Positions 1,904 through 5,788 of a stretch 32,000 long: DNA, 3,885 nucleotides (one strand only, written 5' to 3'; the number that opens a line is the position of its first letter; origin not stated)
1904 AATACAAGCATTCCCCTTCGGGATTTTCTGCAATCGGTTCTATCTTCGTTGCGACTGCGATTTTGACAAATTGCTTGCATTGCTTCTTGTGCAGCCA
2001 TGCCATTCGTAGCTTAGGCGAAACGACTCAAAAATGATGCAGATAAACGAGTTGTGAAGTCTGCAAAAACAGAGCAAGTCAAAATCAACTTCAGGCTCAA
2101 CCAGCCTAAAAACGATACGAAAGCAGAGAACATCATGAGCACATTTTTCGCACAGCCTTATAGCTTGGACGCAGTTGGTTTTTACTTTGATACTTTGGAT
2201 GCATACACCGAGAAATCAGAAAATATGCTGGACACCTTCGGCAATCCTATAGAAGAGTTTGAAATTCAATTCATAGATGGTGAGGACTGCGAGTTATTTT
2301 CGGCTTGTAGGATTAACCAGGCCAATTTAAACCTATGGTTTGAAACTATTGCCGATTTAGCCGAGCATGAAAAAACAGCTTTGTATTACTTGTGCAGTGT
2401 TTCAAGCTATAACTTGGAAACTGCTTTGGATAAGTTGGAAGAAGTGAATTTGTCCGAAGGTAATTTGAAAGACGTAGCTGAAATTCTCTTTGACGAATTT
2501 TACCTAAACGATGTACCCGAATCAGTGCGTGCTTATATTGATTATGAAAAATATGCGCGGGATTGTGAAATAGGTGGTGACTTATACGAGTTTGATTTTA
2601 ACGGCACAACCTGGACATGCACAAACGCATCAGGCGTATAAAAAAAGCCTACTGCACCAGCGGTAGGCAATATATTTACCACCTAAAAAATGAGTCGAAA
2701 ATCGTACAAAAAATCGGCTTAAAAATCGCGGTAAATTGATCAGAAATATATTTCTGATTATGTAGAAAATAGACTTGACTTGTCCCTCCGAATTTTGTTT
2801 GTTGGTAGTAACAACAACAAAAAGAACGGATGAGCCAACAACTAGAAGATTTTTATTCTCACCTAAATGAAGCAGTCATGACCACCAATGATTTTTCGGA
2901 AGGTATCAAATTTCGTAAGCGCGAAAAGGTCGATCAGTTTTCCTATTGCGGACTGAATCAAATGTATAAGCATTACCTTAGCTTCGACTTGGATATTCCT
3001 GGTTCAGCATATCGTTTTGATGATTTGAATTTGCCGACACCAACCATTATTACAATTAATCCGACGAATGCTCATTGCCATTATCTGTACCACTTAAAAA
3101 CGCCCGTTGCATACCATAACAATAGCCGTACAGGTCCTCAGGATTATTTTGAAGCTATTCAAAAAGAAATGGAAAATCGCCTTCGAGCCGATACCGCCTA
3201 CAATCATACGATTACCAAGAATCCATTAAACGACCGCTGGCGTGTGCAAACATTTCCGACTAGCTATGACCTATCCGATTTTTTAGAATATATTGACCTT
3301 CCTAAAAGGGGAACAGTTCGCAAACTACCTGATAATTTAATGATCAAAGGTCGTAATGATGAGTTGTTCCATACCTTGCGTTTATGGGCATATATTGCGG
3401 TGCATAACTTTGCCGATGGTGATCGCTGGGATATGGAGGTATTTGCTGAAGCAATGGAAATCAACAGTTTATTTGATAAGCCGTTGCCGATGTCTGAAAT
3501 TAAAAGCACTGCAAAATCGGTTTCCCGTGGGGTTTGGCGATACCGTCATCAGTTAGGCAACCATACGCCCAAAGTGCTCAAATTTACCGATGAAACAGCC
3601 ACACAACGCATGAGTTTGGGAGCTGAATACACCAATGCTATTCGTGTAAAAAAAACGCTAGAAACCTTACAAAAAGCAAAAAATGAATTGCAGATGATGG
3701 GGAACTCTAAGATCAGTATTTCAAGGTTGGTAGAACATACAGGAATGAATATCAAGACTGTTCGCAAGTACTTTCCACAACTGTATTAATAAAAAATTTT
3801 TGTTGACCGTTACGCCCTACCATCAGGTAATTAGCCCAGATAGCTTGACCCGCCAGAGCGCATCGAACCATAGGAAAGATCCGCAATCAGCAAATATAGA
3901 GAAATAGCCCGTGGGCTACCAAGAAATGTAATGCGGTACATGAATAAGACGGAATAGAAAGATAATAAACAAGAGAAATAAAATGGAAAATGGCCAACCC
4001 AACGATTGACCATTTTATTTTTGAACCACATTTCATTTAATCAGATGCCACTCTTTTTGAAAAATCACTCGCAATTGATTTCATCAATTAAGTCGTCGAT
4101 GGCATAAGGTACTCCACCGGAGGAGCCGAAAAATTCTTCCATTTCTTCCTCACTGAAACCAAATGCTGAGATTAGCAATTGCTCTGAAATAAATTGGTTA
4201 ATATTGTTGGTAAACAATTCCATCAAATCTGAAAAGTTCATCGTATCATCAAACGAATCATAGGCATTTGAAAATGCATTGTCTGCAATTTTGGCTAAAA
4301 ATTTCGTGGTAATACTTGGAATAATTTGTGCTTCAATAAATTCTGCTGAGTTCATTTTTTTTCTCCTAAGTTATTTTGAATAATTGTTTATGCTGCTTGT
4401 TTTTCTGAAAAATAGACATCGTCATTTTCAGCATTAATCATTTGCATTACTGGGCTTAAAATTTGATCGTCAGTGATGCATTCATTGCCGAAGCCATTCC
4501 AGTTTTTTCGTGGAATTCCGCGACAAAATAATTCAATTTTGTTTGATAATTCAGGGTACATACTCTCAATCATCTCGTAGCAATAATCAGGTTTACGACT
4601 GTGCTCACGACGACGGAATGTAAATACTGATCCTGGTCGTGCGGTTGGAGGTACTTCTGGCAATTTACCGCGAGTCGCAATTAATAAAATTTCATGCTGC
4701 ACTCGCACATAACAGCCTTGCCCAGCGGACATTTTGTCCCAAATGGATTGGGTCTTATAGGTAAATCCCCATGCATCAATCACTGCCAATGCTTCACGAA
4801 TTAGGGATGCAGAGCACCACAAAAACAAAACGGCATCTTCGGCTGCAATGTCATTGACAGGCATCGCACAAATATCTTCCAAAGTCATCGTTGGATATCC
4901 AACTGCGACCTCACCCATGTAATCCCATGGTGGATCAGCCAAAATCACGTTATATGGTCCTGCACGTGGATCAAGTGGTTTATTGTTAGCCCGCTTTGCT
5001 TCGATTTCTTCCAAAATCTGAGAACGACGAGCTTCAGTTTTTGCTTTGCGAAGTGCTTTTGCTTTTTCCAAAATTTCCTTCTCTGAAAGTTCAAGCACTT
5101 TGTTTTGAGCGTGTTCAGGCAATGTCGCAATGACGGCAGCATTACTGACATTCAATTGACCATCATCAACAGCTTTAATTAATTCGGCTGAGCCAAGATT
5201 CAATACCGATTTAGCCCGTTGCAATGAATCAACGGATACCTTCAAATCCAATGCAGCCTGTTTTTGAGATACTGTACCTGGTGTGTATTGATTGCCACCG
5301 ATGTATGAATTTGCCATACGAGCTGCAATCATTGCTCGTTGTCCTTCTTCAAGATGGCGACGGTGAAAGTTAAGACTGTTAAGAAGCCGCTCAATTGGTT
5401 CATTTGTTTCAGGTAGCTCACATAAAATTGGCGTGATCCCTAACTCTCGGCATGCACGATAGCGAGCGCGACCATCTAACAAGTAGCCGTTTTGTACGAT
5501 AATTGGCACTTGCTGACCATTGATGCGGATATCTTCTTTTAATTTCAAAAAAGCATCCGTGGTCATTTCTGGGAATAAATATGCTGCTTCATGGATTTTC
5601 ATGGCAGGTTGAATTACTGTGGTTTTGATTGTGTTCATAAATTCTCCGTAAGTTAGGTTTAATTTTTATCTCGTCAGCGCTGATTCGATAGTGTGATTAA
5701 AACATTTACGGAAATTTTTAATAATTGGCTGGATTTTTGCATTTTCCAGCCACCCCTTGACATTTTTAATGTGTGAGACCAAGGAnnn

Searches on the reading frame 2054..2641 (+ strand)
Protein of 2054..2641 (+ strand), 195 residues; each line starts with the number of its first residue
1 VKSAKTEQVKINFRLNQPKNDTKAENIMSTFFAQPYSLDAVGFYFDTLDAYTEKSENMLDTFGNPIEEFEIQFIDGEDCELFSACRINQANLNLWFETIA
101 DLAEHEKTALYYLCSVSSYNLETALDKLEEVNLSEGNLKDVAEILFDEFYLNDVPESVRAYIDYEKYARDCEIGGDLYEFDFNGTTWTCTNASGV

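Call 47: search_protein_families(library=pfam, proteins=[window:2054-2641:+], max_evalue=0.001)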
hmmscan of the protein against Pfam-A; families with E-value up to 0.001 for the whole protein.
window:2054-2641:+ (195 aa): 1 family
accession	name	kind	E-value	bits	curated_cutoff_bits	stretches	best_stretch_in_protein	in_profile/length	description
PF07275.16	ArdA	-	3.6e-11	44.4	27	1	90-179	65-148/155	Antirestriction protein (ArdA)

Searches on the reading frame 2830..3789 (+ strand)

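Call 47: search_protein_families(library=pfam, proteins=[window:2830-3789:+], max_evalue=0.001)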
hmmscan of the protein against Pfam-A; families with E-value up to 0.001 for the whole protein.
window:2830-3789:+ (319 aa): 2 families
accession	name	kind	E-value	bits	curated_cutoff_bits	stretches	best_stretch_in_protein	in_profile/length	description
PF03090.23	Replicase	-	2.9e-44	150.8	26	1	27-154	2-130/130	Replicase family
PF08708.16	PriCT_1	-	1.3e-06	28.3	21.1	1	174-237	12-67/67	Primase C terminal 1 (PriCT-1)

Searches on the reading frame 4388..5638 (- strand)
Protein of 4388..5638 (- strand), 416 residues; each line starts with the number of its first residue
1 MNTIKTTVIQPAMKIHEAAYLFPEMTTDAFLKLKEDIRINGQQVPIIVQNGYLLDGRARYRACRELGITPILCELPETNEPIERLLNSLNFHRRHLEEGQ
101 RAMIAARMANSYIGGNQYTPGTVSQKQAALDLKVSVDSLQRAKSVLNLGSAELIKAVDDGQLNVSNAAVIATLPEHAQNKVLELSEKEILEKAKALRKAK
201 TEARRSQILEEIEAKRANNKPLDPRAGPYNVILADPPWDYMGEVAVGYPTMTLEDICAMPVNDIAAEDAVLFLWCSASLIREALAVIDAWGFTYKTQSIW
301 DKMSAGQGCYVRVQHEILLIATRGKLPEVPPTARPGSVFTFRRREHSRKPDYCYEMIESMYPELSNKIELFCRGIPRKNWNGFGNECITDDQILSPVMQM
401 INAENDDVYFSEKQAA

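Call 47: search_protein_families(library=pfam, proteins=[window:4388-5638:-], max_evalue=0.001)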
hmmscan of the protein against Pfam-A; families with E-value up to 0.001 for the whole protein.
window:4388-5638:- (416 aa): 2 families
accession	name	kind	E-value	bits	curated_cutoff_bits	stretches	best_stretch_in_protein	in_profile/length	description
PF05063.20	MT-A70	-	4.6e-24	85.7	23.9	1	229-386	1-172/172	MT-A70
PF01170.24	UPF0020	-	0.00053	20.2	22.3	0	193-238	86-131/197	RMKL-like, methyltransferase domain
